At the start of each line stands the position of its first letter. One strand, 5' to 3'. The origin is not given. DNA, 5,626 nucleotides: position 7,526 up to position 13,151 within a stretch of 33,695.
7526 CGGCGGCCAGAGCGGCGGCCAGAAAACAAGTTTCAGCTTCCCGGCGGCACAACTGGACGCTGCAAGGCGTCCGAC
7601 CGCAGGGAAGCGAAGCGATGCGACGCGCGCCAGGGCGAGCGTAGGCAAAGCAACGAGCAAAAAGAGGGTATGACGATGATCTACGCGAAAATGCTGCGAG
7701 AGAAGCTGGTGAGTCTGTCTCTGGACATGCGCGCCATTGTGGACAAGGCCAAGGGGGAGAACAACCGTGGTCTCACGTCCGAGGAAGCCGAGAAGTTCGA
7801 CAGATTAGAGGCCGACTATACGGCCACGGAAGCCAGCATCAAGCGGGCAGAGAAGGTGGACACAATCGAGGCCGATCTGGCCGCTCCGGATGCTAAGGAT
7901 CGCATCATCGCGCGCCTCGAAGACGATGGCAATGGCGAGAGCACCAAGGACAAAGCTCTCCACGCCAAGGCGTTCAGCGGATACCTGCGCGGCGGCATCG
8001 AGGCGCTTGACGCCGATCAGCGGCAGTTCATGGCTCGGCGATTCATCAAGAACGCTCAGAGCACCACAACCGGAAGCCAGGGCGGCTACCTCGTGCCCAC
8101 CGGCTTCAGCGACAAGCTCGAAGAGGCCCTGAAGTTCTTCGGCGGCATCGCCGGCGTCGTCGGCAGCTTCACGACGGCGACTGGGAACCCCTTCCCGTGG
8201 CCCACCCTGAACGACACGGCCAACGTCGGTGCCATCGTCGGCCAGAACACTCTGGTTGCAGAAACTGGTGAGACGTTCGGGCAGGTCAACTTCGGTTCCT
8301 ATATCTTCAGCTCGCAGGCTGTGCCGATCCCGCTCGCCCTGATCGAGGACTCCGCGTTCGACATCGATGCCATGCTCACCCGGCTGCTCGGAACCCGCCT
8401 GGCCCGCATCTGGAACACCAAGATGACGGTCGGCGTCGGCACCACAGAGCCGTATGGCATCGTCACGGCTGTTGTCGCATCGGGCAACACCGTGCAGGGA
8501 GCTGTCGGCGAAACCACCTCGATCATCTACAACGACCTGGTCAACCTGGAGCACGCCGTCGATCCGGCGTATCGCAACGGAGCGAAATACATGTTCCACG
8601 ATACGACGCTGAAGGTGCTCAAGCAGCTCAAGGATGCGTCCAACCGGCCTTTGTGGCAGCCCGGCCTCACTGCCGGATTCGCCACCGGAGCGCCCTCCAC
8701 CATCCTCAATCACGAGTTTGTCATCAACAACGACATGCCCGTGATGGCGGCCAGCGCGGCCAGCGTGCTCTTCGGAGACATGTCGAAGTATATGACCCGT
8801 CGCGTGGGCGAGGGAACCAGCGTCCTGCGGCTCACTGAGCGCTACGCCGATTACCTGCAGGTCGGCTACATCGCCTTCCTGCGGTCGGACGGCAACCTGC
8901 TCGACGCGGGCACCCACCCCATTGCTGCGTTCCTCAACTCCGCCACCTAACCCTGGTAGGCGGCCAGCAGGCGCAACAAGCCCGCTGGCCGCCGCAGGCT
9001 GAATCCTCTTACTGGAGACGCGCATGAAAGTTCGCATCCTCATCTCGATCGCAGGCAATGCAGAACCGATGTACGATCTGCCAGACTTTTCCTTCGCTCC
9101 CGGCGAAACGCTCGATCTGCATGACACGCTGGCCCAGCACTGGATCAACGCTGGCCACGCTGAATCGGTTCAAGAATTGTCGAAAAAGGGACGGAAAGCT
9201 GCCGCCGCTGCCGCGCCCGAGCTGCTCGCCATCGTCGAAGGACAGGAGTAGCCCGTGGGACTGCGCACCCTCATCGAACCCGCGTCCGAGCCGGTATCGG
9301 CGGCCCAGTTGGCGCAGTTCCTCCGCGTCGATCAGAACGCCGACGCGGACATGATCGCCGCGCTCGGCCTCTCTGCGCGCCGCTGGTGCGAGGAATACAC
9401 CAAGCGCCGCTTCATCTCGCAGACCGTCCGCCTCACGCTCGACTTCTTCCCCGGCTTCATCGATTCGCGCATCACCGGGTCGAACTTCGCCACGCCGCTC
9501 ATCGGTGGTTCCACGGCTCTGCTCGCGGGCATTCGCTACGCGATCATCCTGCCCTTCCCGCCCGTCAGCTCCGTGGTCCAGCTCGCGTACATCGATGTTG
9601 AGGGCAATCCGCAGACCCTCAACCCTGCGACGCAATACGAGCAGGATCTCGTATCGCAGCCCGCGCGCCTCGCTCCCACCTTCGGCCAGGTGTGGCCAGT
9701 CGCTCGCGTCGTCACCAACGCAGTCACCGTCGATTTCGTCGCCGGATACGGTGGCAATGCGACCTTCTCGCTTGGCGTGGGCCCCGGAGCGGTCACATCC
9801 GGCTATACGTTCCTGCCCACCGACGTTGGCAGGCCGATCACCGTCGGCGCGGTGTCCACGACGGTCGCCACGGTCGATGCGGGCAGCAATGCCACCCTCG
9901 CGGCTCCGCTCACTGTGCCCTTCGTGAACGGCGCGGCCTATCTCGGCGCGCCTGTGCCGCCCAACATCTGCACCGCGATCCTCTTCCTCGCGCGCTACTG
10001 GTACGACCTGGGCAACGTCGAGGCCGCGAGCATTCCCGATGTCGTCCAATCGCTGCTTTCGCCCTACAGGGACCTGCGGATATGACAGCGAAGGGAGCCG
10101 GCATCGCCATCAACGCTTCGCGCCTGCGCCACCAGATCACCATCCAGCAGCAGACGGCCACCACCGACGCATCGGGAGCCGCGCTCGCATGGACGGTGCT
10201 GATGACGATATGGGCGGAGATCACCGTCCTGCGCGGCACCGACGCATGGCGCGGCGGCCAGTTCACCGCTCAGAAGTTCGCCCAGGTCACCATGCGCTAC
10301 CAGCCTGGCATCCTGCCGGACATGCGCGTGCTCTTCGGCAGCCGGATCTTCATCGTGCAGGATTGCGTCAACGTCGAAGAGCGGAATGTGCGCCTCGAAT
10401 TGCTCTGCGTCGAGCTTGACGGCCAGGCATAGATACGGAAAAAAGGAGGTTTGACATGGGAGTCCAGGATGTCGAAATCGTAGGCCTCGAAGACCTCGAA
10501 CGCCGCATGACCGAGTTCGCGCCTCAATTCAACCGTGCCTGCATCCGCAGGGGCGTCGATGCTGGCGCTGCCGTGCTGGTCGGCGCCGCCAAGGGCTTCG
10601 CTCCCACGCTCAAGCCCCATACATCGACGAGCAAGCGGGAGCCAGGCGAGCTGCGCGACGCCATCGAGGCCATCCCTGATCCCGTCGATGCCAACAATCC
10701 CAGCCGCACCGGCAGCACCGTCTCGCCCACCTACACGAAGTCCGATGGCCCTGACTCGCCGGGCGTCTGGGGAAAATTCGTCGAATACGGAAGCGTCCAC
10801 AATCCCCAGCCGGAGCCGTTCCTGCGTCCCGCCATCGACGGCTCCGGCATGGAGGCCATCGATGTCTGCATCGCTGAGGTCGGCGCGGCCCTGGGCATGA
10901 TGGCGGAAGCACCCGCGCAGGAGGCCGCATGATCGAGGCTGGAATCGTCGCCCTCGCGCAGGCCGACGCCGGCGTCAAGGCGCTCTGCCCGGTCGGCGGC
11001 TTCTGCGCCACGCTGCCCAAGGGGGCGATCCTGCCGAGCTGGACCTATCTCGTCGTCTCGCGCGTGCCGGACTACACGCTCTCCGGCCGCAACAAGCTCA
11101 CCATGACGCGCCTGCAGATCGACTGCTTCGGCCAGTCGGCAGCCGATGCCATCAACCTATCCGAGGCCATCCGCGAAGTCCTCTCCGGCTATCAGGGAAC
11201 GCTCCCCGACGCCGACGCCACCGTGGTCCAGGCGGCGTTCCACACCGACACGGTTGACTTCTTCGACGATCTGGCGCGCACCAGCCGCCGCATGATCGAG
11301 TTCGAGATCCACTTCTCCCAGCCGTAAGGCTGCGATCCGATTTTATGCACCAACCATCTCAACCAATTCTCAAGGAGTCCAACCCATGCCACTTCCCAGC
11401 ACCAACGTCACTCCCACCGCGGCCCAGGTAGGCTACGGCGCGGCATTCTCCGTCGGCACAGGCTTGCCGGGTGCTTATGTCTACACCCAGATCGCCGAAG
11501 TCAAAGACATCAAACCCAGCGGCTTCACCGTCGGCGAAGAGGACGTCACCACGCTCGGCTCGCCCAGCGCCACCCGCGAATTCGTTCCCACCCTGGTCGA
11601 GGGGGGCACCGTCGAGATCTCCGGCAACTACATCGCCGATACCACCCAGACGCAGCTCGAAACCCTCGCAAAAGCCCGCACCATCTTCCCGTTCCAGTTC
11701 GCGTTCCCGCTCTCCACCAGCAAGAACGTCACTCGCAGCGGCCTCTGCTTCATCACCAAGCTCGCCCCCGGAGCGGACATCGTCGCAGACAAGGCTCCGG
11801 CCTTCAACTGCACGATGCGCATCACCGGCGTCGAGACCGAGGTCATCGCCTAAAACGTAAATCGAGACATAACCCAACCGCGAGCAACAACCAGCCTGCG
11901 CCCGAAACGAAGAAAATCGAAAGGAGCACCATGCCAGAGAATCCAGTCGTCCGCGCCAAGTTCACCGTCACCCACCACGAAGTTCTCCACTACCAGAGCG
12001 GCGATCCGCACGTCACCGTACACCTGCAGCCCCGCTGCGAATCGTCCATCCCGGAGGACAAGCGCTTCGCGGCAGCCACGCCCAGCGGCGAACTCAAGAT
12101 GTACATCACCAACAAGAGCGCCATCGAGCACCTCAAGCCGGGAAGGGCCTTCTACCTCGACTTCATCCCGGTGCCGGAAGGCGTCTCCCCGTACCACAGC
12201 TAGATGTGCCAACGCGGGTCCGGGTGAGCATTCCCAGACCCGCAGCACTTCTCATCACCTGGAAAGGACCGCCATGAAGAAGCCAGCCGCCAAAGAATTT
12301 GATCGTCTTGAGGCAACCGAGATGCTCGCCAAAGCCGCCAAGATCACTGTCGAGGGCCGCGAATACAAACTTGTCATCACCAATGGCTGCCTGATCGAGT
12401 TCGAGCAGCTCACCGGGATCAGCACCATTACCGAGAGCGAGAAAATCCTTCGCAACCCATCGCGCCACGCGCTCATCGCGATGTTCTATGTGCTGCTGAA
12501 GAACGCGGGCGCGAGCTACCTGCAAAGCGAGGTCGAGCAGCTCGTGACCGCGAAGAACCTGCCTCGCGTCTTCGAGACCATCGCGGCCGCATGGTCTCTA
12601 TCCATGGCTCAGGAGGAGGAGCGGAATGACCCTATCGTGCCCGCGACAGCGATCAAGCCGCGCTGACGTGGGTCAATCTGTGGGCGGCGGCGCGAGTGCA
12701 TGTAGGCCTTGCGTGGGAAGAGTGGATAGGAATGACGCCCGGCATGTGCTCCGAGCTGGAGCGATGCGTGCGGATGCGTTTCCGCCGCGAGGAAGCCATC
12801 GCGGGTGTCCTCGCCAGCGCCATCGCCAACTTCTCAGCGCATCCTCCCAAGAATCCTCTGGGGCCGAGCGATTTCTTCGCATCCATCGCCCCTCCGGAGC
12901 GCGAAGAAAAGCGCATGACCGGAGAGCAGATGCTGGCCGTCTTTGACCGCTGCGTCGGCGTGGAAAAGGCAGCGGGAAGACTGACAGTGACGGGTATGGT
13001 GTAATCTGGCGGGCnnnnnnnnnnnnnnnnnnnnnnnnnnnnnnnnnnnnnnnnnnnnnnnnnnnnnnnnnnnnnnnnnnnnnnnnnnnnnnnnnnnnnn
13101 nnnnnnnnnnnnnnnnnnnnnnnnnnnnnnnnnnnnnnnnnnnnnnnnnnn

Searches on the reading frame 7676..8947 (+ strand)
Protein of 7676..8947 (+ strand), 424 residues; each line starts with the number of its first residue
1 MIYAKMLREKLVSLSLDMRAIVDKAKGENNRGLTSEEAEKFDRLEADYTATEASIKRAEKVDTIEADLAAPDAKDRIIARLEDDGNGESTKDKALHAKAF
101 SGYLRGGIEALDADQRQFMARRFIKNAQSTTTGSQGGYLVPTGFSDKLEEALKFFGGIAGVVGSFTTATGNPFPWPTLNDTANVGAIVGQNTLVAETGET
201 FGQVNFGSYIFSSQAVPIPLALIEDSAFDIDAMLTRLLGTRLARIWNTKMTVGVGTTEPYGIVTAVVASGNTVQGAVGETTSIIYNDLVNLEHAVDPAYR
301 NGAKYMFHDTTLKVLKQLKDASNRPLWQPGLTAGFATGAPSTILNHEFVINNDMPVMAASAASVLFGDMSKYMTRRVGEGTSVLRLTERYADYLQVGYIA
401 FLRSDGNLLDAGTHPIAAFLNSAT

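Call 15: find_related_loci(query=window:7676-8947:+, collection=viral_contigs, flank=10000)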
Query window:7676-8947:+ (424 aa) in viral_contigs; peptide patterns used: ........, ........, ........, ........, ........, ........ (x = any residue, [..] = any of these).
8 stretches matched a pattern; 3 encode a relative of the query (tblastn E <= 1e-3); 3 distinct loci.
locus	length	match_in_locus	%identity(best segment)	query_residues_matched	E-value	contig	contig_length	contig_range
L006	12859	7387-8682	54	1-424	4e-144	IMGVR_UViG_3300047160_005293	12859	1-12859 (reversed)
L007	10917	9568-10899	38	7-416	2e-87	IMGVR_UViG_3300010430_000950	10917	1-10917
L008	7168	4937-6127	33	5-424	6e-63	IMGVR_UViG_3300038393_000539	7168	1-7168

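Call 16: find_related_loci(query=window:7676-8947:+, collection=genome_contigs, flank=10000)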
Query window:7676-8947:+ (424 aa) in genome_contigs; peptide patterns used: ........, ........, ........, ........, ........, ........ (x = any residue, [..] = any of these).
33 stretches matched a pattern; 2 encode a relative of the query (tblastn E <= 1e-3); 2 distinct loci.
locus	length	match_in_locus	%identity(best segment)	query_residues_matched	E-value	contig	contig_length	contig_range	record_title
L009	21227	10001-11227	37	5-423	2e-73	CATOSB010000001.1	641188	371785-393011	MAG: uncultured Rhodobacteraceae bacterium isolate f94b6688-853e-4832-a164-06a7adc5b4b5 genome assembly, contig: contig_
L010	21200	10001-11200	36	7-416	3e-73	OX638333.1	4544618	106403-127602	MAG: uncultured Roseovarius sp. isolate 0960d9d8-4bad-4d80-bc08-db261909ad42 genome assembly, chromosome: 1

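Call 83: search_protein_families(library=phrogs, proteins=[L006:12173-12739:+, L006:11136-11447:+], max_evalue=0.01)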
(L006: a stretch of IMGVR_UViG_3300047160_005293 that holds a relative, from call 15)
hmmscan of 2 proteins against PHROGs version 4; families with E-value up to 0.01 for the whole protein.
L006:12173-12739:+ (189 aa): 2 families
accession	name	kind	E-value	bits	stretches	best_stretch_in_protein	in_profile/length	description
phrog_5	-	connector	7.7e-16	59.6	1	1-157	87-207/239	tail completion or Neck1 protein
phrog_23409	-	unknown function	0.0034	18.1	0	9-53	124-168/264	-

L006:11136-11447:+ (104 aa): 0 families

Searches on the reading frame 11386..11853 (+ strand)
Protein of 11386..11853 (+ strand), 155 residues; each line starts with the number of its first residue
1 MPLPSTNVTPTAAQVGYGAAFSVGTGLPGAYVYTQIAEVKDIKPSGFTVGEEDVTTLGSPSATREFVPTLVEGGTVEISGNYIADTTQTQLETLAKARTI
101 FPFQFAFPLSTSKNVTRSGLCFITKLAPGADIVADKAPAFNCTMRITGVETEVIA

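Call 3: search_protein_families(library=pfam, proteins=[window:11386-11850:+], max_evalue=1)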
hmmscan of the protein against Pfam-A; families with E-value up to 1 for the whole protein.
window:11386-11850:+ (155 aa): 1 family
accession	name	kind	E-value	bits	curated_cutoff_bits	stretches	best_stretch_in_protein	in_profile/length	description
PF16461.11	Phage_TTP_12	-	0.0013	19.1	26.1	1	33-111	19-99/135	Lambda phage tail tube protein, TTP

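Call 4: search_protein_families(library=phrogs, proteins=[window:11386-11850:+], max_evalue=0.1)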
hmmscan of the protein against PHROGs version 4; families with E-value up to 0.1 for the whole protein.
window:11386-11850:+ (155 aa): 2 families
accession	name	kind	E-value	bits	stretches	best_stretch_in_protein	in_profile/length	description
phrog_158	-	tail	2.4e-10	41.4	1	29-153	37-159/376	major tail protein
phrog_1149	-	head and packaging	0.014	14.1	1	105-154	65-116/1150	Hoc-like head decoration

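Call 87: find_encoding_contigs(protein=window:11386-11853:+, flank=6000, max_places=10)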
Protein window:11386-11853:+ (155 aa): 16 contigs read that carry it; 5 places shown.
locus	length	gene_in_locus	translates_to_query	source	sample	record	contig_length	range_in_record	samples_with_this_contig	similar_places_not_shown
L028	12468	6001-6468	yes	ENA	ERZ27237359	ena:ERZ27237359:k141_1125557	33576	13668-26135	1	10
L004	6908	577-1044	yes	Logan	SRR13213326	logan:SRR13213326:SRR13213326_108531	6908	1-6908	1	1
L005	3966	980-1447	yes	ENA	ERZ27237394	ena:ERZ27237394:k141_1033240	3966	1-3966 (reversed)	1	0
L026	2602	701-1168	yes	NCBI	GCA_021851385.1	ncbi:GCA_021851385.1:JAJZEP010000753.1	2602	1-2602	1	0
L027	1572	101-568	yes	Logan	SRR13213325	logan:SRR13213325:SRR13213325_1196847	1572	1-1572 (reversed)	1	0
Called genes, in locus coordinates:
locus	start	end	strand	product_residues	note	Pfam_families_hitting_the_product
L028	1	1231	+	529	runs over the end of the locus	PF04860:Phage_portal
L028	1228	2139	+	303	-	PF00574:CLP_protease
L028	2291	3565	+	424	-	PF05065:Phage_capsid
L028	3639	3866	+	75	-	-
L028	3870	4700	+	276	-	-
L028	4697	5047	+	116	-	PF05521:Phage_HCP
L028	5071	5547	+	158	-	-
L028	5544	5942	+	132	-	PF11367:Tail_completion_gp17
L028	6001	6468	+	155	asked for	-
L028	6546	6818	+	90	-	-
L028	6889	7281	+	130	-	-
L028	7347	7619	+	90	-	-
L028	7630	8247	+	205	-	PF08797:HIRAN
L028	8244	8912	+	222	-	-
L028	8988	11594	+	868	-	-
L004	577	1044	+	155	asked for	-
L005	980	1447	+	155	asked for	-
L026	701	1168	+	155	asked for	-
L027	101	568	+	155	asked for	-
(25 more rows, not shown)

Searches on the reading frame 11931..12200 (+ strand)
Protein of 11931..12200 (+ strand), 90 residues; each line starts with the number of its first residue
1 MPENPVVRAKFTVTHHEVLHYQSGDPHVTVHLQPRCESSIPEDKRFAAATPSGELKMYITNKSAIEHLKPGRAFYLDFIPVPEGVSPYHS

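Call 3: search_protein_families(library=pfam, proteins=[window:11931-12200:+], max_evalue=1)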
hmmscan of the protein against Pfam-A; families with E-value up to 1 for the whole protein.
window:11931-12200:+ (90 aa): 0 families

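Call 4: search_protein_families(library=phrogs, proteins=[window:11931-12200:+], max_evalue=0.1)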
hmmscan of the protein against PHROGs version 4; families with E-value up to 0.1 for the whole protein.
window:11931-12200:+ (90 aa): 1 family
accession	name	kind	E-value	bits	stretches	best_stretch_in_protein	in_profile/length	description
phrog_6978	-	unknown function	8.6e-10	39.7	1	7-82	212-283/284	-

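Call 101: search_protein_families(library=ncbifam, proteins=[window:11931-12200:+], max_evalue=0.1)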
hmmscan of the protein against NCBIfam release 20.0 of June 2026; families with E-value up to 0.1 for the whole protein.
window:11931-12200:+ (90 aa): 0 families

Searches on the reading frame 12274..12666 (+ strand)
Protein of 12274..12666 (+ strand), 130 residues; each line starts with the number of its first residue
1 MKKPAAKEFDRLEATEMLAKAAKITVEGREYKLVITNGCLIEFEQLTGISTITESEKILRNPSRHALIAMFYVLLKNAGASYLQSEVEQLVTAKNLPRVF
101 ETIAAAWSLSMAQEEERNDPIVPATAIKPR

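Call 3: search_protein_families(library=pfam, proteins=[window:12274-12663:+], max_evalue=1)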
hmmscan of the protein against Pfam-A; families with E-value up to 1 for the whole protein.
window:12274-12663:+ (130 aa): 1 family
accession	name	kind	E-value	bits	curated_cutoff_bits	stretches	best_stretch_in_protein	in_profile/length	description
PF11836.14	Phage_TAC_11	-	0.0073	16.8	27.8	1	22-105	4-88/96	Phage tail tube protein, GTA-gp10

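Call 4: search_protein_families(library=phrogs, proteins=[window:12274-12663:+], max_evalue=0.1)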
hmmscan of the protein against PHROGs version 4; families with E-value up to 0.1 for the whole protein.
window:12274-12663:+ (130 aa): 1 family
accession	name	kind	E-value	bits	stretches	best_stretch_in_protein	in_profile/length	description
phrog_2115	-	tail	3.2e-07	31.7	1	20-119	6-109/125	tail protein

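Call 86: find_encoding_contigs(protein=window:12274-12666:+, flank=6000, max_places=10)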
Protein window:12274-12666:+ (130 aa): 16 contigs read that carry it; 5 places shown.
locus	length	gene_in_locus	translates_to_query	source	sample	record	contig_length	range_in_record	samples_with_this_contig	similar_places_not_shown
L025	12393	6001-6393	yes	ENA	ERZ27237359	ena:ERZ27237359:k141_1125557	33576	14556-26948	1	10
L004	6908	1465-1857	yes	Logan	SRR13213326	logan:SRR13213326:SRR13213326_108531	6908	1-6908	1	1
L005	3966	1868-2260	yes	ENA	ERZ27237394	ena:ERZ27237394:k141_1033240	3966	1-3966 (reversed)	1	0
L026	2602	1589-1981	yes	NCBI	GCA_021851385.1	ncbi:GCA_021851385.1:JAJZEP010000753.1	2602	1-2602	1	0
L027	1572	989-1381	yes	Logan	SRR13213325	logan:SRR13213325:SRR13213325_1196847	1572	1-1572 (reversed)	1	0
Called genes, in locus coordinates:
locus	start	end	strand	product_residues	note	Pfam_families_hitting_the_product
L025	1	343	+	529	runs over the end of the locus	PF04860:Phage_portal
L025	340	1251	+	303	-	PF00574:CLP_protease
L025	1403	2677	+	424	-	PF05065:Phage_capsid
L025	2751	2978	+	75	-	-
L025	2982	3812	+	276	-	-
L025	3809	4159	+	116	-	PF05521:Phage_HCP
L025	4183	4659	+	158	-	-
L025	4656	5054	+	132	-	PF11367:Tail_completion_gp17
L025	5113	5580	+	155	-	-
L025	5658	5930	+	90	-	-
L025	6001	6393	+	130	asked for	-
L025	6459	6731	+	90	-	-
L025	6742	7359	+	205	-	PF08797:HIRAN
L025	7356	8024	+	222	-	-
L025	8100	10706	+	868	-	-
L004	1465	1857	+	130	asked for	-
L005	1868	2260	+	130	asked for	-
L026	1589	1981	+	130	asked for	-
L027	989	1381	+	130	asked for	-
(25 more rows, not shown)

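Call 101: search_protein_families(library=ncbifam, proteins=[window:12274-12663:+], max_evalue=0.1)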
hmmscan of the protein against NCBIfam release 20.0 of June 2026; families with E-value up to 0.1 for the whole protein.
window:12274-12663:+ (130 aa): 0 families

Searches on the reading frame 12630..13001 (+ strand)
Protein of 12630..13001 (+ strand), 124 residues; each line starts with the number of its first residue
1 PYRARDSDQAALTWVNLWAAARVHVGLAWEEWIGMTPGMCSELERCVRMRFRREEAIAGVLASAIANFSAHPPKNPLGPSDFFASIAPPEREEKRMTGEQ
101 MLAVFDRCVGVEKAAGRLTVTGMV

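Call 3: search_protein_families(library=pfam, proteins=[window:12696-13001:+], max_evalue=1)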
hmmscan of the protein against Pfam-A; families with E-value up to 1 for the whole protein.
window:12696-13001:+ (102 aa): 1 family
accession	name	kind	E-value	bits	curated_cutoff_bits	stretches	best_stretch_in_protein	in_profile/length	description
PF06223.18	Phage_tail_T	-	4.2e-05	24.3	25.9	1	30-85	20-68/73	Minor tail protein T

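Call 4: search_protein_families(library=phrogs, proteins=[window:12696-13001:+], max_evalue=0.1)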
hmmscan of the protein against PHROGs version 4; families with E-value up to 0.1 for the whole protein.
window:12696-13001:+ (102 aa): 1 family
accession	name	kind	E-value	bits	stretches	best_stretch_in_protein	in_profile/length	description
phrog_7377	-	unknown function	0.0054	18.3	1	19-77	17-74/96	-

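Call 101: search_protein_families(library=ncbifam, proteins=[window:12630-13001:+], max_evalue=0.1)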
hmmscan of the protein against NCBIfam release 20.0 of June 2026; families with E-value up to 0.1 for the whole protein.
window:12630-13001:+ (124 aa): 0 families
